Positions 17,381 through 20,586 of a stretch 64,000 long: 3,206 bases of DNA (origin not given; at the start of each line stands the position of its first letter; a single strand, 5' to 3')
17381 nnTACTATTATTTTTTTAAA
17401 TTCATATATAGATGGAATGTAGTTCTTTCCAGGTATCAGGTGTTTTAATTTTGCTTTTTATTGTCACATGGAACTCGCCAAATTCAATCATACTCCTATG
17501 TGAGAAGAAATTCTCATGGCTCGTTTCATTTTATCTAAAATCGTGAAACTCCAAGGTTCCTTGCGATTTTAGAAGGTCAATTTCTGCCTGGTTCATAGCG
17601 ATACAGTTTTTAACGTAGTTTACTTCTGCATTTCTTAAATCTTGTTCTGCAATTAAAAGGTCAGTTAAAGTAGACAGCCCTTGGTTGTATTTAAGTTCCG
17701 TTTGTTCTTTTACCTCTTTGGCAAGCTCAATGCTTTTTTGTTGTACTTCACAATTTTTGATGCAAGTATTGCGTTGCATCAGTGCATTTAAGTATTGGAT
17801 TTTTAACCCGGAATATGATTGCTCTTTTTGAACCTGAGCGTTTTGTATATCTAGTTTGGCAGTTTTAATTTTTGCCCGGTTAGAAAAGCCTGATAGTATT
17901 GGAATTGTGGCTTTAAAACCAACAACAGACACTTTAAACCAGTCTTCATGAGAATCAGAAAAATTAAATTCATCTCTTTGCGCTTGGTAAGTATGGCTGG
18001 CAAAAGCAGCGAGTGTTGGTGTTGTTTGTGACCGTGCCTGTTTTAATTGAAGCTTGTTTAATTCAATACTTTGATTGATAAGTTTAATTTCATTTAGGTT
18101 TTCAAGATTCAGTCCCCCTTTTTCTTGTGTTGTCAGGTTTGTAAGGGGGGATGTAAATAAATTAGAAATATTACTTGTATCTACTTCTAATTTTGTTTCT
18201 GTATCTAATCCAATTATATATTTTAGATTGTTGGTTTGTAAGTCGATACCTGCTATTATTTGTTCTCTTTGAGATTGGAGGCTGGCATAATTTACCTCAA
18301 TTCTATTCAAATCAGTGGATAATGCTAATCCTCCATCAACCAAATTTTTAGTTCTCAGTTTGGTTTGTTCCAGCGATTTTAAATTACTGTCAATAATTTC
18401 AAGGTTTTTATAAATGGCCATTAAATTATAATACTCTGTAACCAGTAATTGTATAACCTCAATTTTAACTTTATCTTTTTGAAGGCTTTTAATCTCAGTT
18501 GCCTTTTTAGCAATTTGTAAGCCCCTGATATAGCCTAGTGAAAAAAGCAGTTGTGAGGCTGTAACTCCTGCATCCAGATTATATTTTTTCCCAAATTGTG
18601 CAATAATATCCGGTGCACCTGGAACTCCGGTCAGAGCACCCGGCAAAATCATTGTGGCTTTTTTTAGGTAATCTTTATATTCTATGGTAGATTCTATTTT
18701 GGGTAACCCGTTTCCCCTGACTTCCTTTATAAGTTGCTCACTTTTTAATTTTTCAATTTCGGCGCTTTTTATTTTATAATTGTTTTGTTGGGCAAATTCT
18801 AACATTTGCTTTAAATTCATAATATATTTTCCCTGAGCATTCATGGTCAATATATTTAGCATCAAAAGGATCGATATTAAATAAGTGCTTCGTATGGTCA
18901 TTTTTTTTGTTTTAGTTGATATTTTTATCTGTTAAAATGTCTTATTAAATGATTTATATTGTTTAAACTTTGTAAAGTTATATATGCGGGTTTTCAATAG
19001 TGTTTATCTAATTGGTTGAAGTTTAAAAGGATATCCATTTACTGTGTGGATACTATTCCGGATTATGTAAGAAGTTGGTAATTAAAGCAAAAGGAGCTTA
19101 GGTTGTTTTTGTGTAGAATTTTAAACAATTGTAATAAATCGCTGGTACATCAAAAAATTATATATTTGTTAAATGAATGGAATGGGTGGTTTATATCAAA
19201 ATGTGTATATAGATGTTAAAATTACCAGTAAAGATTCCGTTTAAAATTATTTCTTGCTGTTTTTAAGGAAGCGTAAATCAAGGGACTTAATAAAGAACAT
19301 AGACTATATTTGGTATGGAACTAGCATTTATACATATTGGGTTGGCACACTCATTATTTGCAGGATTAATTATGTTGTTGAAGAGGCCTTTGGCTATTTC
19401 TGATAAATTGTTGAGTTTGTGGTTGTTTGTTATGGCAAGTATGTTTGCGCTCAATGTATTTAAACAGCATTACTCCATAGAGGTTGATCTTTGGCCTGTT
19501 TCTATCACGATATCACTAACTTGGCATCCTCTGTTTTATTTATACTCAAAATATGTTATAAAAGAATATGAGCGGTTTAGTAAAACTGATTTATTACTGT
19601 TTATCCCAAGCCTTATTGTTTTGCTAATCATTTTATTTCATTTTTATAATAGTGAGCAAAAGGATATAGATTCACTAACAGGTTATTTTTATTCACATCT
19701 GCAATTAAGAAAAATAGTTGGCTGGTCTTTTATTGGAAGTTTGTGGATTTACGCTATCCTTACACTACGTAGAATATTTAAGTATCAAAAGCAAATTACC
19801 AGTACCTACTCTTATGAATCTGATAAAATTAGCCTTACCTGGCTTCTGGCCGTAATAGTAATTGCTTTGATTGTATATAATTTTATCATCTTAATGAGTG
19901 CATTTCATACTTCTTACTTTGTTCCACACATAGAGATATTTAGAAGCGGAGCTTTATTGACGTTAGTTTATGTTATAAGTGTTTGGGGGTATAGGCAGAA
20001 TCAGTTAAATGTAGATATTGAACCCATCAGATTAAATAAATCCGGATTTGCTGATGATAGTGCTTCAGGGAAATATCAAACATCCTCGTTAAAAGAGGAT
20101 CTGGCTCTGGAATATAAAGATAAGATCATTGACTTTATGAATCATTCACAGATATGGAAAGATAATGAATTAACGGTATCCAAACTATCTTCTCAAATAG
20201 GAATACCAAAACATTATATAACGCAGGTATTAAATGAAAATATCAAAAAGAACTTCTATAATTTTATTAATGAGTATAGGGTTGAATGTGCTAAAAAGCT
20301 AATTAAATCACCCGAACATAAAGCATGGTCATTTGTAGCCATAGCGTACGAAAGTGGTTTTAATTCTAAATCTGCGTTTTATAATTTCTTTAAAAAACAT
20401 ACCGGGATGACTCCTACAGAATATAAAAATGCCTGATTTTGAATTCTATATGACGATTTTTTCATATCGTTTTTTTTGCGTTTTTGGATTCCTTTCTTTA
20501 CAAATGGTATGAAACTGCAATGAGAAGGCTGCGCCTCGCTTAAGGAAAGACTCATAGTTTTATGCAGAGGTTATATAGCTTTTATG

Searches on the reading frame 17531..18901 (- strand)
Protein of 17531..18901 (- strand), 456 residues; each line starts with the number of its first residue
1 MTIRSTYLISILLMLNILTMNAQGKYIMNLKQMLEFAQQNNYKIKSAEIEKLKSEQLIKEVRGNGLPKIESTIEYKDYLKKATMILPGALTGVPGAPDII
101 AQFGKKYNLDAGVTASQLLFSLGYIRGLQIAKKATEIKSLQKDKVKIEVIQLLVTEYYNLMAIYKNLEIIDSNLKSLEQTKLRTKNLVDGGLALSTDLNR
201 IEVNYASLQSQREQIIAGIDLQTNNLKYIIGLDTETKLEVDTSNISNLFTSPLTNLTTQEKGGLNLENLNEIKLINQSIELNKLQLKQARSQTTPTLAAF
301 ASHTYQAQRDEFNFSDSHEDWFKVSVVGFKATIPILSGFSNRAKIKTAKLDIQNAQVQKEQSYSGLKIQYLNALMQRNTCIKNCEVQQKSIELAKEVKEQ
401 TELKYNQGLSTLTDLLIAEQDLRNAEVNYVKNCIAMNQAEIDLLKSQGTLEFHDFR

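Call 59: search_protein_families(library=pfam, proteins=[window:17531-18901:-], max_evalue=0.00001)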
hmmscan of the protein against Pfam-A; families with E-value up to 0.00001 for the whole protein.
window:17531-18901:- (456 aa): 1 family
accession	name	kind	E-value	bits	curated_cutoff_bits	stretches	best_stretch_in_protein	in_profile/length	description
PF02321.23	OEP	-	1.8e-49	168.6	22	2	265-444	8-183/187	Outer membrane efflux protein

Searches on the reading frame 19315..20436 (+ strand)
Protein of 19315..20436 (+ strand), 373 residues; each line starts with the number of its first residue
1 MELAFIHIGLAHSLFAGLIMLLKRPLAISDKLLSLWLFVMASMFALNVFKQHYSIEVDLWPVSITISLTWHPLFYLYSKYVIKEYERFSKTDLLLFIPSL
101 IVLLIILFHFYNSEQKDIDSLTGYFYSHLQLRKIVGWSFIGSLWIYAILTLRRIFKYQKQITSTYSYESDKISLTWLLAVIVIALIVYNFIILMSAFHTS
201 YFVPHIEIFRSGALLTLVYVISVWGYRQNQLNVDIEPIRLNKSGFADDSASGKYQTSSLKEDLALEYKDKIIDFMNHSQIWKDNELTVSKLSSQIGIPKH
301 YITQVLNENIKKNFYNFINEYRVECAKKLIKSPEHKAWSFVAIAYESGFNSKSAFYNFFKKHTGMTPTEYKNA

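Call 59: search_protein_families(library=pfam, proteins=[window:19315-20436:+], max_evalue=0.00001)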
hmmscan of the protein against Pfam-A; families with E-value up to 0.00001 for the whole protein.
window:19315-20436:+ (373 aa): 2 families
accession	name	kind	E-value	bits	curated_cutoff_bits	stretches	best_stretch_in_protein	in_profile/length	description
PF12833.13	HTH_18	-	4.4e-16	59.4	33.6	1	292-372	2-79/80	Helix-turn-helix domain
PF00165.29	HTH_AraC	-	1e-07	32.3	26.6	1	330-370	1-40/42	Bacterial regulatory helix-turn-helix proteins, AraC family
